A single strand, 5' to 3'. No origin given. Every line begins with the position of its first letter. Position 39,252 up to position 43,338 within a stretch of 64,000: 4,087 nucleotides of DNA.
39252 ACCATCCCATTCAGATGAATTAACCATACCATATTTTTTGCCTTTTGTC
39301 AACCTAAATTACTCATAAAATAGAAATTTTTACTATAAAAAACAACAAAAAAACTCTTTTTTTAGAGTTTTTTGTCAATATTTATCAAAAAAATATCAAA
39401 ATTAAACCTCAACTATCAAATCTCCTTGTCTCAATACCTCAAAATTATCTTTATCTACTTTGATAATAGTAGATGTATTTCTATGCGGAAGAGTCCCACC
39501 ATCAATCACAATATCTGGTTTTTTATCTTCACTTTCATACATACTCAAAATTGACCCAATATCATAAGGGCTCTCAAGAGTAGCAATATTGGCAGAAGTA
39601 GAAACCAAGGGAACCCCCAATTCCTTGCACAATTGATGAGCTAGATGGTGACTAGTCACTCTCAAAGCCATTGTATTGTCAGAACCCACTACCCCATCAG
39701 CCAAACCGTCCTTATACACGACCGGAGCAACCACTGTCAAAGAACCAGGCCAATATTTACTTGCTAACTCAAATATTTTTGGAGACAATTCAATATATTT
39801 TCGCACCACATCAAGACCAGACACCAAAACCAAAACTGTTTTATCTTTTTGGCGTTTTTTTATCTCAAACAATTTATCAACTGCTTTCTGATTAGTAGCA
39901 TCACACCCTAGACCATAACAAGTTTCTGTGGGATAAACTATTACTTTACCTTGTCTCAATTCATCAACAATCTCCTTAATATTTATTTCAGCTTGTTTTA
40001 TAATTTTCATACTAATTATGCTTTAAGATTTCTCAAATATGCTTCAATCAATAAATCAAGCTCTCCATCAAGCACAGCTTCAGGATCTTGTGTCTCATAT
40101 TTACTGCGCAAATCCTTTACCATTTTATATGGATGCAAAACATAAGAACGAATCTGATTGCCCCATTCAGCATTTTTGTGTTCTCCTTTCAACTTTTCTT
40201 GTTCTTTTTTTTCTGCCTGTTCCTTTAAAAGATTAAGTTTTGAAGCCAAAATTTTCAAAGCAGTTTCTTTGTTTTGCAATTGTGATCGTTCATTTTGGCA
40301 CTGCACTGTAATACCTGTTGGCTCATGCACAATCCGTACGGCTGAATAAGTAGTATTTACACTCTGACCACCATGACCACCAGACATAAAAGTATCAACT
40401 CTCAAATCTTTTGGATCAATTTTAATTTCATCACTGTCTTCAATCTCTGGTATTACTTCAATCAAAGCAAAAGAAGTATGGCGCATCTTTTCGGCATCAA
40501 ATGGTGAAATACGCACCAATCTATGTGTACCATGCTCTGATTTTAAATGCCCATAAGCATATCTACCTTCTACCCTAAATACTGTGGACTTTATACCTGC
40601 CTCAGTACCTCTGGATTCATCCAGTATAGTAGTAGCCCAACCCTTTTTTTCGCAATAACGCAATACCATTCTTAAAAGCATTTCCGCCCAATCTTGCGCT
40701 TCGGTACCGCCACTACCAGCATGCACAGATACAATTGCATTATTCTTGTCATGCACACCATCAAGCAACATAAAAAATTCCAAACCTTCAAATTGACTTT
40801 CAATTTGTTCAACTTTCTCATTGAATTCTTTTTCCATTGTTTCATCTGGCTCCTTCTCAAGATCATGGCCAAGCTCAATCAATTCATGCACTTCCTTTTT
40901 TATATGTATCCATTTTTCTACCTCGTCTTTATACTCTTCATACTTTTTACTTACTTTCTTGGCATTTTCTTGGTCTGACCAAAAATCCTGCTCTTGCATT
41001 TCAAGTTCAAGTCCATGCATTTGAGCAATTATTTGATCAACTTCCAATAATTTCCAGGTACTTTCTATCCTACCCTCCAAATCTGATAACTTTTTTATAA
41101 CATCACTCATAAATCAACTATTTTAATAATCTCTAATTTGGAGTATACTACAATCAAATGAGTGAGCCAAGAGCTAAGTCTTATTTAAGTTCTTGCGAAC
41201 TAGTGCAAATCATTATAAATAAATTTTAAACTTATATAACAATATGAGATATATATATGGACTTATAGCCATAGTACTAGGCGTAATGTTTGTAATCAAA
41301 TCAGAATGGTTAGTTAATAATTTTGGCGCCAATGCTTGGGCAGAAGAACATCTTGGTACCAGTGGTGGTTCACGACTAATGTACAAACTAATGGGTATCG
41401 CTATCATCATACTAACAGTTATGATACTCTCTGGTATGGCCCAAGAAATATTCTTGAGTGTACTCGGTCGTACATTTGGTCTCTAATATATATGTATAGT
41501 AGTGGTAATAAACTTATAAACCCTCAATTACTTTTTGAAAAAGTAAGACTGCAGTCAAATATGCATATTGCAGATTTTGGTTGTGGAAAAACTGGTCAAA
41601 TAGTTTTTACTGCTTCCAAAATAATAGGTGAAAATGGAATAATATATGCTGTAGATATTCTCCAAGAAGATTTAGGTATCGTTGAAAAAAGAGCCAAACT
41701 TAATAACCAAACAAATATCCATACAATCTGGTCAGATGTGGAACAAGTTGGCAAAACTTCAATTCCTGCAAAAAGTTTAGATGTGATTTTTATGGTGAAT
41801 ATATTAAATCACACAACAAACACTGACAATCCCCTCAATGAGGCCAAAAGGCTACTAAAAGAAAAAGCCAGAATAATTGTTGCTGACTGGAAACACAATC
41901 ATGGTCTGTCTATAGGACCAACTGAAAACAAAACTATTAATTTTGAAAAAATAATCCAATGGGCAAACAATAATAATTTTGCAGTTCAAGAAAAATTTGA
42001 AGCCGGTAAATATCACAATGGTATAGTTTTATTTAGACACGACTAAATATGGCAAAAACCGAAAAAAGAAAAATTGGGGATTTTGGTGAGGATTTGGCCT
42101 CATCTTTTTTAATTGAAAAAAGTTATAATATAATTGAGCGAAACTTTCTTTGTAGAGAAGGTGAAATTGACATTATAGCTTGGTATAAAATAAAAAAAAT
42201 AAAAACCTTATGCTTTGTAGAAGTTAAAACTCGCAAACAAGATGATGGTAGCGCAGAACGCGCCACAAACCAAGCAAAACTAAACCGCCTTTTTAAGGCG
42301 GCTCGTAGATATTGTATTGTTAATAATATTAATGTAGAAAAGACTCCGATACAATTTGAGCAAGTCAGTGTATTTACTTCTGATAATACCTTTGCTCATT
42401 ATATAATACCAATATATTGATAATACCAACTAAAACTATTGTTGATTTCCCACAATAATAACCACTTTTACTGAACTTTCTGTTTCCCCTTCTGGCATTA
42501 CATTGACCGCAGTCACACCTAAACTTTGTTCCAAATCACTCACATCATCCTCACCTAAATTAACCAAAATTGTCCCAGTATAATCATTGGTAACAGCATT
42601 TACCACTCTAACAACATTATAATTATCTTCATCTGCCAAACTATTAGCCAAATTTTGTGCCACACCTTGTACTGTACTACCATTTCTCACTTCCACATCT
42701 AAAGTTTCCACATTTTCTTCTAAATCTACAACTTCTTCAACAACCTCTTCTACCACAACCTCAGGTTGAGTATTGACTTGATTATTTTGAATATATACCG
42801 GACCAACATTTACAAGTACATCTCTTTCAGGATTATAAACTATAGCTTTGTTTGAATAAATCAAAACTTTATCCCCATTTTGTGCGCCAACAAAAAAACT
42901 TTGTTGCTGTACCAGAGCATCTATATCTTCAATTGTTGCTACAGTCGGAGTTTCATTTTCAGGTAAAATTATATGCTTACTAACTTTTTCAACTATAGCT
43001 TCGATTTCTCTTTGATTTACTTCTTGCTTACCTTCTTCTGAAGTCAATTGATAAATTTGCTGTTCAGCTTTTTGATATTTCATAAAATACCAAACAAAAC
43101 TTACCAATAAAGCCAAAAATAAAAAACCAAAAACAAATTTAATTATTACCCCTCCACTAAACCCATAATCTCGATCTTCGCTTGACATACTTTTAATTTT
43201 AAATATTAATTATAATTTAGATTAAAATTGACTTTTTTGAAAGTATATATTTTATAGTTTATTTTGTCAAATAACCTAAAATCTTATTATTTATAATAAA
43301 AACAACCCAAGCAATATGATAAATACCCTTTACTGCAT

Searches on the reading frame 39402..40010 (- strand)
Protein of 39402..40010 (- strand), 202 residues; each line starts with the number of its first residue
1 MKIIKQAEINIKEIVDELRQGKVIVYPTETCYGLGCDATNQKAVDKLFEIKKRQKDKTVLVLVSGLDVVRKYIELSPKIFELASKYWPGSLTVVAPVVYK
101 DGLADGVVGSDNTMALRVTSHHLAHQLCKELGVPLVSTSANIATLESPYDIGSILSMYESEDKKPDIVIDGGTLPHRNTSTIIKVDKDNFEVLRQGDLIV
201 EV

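Call 6: search_protein_families(library=pfam, proteins=[window:39402-40010:-], max_evalue=0.01)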
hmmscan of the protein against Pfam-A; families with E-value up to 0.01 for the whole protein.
window:39402-40010:- (202 aa): 1 family
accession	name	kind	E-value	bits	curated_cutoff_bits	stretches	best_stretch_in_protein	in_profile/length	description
PF01300.24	Sua5_yciO_yrdC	-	2.8e-50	170.7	25.1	1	18-196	3-178/178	Telomere recombination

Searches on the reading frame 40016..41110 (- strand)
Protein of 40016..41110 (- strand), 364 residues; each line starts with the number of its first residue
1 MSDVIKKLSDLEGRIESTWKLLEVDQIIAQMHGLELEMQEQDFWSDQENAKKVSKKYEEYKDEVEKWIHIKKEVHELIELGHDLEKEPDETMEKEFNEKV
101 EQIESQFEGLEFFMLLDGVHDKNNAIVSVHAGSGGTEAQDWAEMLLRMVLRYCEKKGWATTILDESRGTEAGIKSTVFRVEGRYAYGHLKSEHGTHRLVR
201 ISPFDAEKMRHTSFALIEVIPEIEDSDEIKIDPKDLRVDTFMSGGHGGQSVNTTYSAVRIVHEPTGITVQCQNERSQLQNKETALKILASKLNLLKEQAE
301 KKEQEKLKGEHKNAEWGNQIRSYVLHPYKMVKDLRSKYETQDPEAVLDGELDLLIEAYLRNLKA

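Call 31: search_protein_families(library=pfam, proteins=[window:40016-41110:-], max_evalue=0.001)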
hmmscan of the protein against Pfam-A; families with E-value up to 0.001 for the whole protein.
window:40016-41110:- (364 aa): 2 families
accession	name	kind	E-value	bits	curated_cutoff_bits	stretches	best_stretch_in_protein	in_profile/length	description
PF03462.23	PCRF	-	2.7e-53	181.1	24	1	30-216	4-193/194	PCRF domain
PF00472.26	RF-1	-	2.2e-39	134.5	35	1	227-335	3-116/116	RF-1 domain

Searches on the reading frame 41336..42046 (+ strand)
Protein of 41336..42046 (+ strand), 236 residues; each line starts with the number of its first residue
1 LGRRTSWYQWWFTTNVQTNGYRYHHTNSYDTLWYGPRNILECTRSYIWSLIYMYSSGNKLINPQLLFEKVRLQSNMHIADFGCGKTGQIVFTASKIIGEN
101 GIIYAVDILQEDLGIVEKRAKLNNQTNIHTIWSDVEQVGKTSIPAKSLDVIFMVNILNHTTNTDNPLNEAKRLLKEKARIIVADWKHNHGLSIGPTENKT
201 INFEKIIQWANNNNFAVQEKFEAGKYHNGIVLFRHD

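Call 31: search_protein_families(library=pfam, proteins=[window:41336-42046:+], max_evalue=0.001)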
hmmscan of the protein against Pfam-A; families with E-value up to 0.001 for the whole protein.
window:41336-42046:+ (236 aa): 8 families
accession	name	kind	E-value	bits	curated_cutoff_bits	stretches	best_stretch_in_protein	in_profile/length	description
PF13847.12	Methyltransf_31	-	3.6e-16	59.6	27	1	73-196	2-114/145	Methyltransferase domain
PF08241.18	Methyltransf_11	-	4.1e-09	37.4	21.2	1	80-181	2-94/95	Methyltransferase domain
PF13649.12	Methyltransf_25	-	7.1e-09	36.7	27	1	78-176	1-95/97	Methyltransferase domain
PF01209.24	Ubie_methyltran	-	1.5e-06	28.2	20.1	1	76-184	49-153/233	ubiE/COQ5 methyltransferase family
PF08242.18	Methyltransf_12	-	1.6e-06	29.2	30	1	80-179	2-97/98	Methyltransferase domain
PF05175.20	MTS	-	3.1e-05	24.1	23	1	53-152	10-103/170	Methyltransferase small domain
PF01269.23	Fibrillarin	-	0.00019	21.1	27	1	73-230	70-218/227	Fibrillarin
PF13489.12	Methyltransf_23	-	0.0002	21.6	27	1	72-189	20-123/164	Methyltransferase domain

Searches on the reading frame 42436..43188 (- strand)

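Call 31: search_protein_families(library=pfam, proteins=[window:42436-43188:-], max_evalue=0.001)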
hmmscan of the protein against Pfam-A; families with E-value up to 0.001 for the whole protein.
window:42436-43188:- (250 aa): 1 family
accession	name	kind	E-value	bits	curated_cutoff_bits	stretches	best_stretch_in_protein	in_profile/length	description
PF13399.11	LytR_C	-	3.3e-07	31.6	22.2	1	163-248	2-84/86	LytR cell envelope-related transcriptional attenuator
